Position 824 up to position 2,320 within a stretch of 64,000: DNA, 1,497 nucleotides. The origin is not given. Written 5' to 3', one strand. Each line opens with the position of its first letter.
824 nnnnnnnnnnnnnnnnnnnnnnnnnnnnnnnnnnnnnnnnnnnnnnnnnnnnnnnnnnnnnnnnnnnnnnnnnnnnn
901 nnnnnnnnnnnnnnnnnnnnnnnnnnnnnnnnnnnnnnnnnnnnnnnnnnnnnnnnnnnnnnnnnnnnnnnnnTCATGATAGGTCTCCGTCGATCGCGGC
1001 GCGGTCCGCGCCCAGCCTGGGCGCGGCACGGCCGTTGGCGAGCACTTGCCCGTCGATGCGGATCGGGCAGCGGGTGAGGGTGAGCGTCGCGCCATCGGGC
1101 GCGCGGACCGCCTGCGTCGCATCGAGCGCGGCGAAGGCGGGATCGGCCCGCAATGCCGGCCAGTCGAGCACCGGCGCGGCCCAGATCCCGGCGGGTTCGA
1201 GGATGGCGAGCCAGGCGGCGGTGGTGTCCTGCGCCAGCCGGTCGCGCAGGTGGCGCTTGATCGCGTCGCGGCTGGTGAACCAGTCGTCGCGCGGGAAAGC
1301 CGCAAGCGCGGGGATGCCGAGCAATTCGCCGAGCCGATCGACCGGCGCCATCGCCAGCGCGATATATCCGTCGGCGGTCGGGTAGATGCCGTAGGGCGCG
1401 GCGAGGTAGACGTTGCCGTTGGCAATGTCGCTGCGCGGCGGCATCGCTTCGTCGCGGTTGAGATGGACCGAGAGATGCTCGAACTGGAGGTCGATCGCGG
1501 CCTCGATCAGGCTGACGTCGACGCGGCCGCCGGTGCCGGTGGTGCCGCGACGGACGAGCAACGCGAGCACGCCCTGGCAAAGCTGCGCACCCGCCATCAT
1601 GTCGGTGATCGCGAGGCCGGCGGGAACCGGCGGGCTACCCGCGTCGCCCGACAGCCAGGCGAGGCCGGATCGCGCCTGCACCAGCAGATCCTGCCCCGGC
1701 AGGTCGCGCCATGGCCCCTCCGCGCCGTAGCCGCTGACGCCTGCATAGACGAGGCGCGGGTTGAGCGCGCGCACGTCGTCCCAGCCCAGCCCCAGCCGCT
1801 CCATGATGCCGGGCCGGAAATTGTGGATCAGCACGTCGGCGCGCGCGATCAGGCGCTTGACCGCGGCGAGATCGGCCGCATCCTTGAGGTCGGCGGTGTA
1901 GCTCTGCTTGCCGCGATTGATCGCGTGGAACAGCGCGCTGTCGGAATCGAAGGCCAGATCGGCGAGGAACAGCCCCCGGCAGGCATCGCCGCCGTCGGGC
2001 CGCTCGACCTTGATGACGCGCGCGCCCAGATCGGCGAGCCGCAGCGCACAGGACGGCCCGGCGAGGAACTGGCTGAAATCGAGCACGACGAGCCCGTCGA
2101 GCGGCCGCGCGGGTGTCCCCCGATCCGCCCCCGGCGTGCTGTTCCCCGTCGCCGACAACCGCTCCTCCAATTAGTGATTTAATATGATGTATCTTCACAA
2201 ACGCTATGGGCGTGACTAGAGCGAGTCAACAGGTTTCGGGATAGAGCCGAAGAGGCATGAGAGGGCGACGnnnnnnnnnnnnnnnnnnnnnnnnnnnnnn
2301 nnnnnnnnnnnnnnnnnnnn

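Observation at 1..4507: CoA-dependent module (two class III CoA-transferases, MaoC hydratase, two binding-fold proteins) inside a rare-sugar locus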

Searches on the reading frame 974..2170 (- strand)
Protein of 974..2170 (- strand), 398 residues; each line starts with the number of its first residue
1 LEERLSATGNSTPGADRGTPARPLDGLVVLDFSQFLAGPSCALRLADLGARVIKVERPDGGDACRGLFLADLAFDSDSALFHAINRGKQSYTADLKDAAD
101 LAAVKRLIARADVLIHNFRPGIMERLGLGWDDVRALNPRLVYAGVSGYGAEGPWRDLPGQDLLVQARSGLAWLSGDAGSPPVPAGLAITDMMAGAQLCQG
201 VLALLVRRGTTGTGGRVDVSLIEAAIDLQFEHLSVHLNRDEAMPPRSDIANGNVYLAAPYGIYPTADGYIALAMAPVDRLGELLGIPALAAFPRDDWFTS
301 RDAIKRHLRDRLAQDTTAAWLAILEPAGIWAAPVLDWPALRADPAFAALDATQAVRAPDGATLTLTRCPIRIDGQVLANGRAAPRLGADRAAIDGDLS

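Call 5: search_protein_families(library=pfam, proteins=[window:974-2170:-], max_evalue=0.001)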
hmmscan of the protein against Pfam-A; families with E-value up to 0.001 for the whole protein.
window:974-2170:- (398 aa): 1 family
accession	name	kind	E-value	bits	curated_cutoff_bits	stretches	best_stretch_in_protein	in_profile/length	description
PF02515.22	CoA_transf_3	-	2.3e-99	333.4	23.3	1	24-389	1-365/366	CoA-transferase family III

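Call 6: search_protein_families(library=ncbifam, proteins=[window:974-2170:-], max_evalue=0.001)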
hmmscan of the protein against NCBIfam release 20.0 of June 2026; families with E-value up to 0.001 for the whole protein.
window:974-2170:- (398 aa): 7 families
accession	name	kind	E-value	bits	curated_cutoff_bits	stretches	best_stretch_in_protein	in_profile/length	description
NF052585.1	SucGlutTfsCaiB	equivalog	2.2e-60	204.3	750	1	21-394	5-385/394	succinate--glutarate CoA-transferase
NF008511.0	PRK11430.1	equivalog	9.6e-52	176.4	522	1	22-337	8-323/381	CoA:oxalate CoA-transferase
NF041294.1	Scnl_mescCoAtase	equivalog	1.7e-50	172.3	700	1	24-391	4-377/381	succinyl-CoA:mesaconate CoA-transferase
NF003809.0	PRK05398.1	subfamily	1.7e-48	165.2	442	1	22-228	3-207/416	formyl-CoA transferase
TIGR03253.1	oxalate_frc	equivalog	6.8e-47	160.1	504.2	1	22-228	2-206/416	formyl-CoA transferase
NF002914.1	PRK03525.1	equivalog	1.5e-17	63.7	413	1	23-284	9-257/400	L-carnitine CoA-transferase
TIGR04253.1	mesacon_CoA_iso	equivalog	9.9e-10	37.9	725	1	24-228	3-201/403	2-methylfumaryl-CoA isomerase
